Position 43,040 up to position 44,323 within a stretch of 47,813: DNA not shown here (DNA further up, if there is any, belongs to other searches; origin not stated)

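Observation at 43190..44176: Phage-encoded minimal sigma-54 enhancer-binding protein (AAA+ activator without sensor or DNA-binding domain)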

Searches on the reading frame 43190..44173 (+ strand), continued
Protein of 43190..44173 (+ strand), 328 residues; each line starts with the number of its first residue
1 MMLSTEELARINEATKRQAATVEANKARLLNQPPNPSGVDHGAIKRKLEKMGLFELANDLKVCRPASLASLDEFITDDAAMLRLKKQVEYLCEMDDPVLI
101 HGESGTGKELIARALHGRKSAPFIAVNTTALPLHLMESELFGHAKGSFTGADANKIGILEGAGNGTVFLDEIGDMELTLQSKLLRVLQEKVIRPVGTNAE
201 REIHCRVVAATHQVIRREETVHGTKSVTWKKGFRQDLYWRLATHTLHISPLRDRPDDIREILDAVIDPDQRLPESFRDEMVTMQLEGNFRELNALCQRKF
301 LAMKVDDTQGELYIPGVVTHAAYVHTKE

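Call 74: list_cluster_members(proteins=[P0005, P0032, P0046, P0082, P0067, P0001])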
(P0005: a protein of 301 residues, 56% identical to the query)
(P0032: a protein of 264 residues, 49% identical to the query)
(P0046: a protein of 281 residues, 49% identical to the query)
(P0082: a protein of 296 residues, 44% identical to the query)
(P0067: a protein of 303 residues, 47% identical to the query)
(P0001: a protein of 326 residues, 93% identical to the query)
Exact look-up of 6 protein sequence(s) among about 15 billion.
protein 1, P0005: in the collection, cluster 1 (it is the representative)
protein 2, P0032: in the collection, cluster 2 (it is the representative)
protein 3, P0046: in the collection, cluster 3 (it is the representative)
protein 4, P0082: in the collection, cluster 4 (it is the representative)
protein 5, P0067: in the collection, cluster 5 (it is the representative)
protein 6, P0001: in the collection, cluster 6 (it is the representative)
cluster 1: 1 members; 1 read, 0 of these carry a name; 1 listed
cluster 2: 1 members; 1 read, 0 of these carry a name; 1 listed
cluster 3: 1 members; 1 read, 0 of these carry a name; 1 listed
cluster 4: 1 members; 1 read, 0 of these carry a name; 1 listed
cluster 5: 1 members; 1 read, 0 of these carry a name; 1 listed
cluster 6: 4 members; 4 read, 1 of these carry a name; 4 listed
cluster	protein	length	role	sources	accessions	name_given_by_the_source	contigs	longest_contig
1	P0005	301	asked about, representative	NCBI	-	-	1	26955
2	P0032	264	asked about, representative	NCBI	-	-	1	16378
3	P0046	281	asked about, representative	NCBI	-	-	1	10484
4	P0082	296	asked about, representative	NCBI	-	-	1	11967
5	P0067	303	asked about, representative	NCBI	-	-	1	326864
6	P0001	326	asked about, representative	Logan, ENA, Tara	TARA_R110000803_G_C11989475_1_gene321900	strand:+ start:7330 stop:8310 length:981 start_codon:yes stop_codon:yes gene_type:complete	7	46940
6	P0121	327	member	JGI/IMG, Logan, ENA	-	-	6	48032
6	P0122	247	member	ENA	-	-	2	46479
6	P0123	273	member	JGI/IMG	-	-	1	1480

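Call 76: find_encoding_contigs(protein=P0067, flank=10000, max_places=2)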
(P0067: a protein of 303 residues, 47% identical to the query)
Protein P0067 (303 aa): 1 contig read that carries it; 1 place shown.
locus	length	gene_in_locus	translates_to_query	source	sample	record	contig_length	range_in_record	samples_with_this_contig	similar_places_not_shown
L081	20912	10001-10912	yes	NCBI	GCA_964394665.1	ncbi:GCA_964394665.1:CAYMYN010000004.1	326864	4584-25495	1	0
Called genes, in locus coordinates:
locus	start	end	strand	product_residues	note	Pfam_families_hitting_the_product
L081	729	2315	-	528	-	-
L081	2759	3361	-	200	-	-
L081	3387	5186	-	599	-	PF03600:CitMHS, PF02080:TrkA_C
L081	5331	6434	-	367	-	PF00022:Actin (weak), PF06723:MreB_Mbl, PF25229:Salactin, PF14450:FtsA (weak)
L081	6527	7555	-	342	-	-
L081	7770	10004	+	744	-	PF00580:UvrD-helicase, PF13245:AAA_19, PF13604:AAA_30 (faint), PF01443:Viral_helicase1 (faint), PF13361:UvrD_C, PF13538:UvrD_C_2, PF21196:PcrA_UvrD_tudor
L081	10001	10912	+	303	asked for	PF00158:Sigma54_activat, PF14532:Sigma54_activ_2, PF07728:AAA_5, PF25601:AAA_lid_14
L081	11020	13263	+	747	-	PF00188:CAP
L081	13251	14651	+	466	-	PF16697:Yop-YscD_cpl (weak)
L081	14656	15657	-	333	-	PF03279:Lip_A_acyltrans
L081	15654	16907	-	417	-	PF06293:Kdo (weak)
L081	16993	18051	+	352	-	PF03739:LptF_LptG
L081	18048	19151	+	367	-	PF03739:LptF_LptG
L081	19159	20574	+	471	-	PF13414:TPR_11 (faint)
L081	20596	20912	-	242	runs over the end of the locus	-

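Call 77: find_encoding_contigs(protein=P0005, flank=10000, max_places=2)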
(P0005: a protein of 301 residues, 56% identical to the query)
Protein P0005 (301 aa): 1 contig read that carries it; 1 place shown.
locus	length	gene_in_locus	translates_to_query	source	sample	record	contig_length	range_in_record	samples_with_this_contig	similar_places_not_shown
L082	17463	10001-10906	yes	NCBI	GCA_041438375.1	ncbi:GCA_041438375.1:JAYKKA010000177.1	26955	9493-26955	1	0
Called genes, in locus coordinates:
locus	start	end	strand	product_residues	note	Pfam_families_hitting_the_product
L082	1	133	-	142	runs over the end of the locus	-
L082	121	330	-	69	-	-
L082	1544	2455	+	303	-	-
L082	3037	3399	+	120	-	-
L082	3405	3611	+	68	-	-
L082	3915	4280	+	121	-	-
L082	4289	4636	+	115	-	-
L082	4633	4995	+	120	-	PF00565:SNase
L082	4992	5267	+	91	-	-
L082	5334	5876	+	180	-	-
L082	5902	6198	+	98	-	-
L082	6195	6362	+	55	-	-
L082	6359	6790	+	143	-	-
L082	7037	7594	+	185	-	-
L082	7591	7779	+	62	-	-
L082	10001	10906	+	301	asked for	PF00158:Sigma54_activat, PF14532:Sigma54_activ_2, PF00004:AAA (faint), PF07728:AAA_5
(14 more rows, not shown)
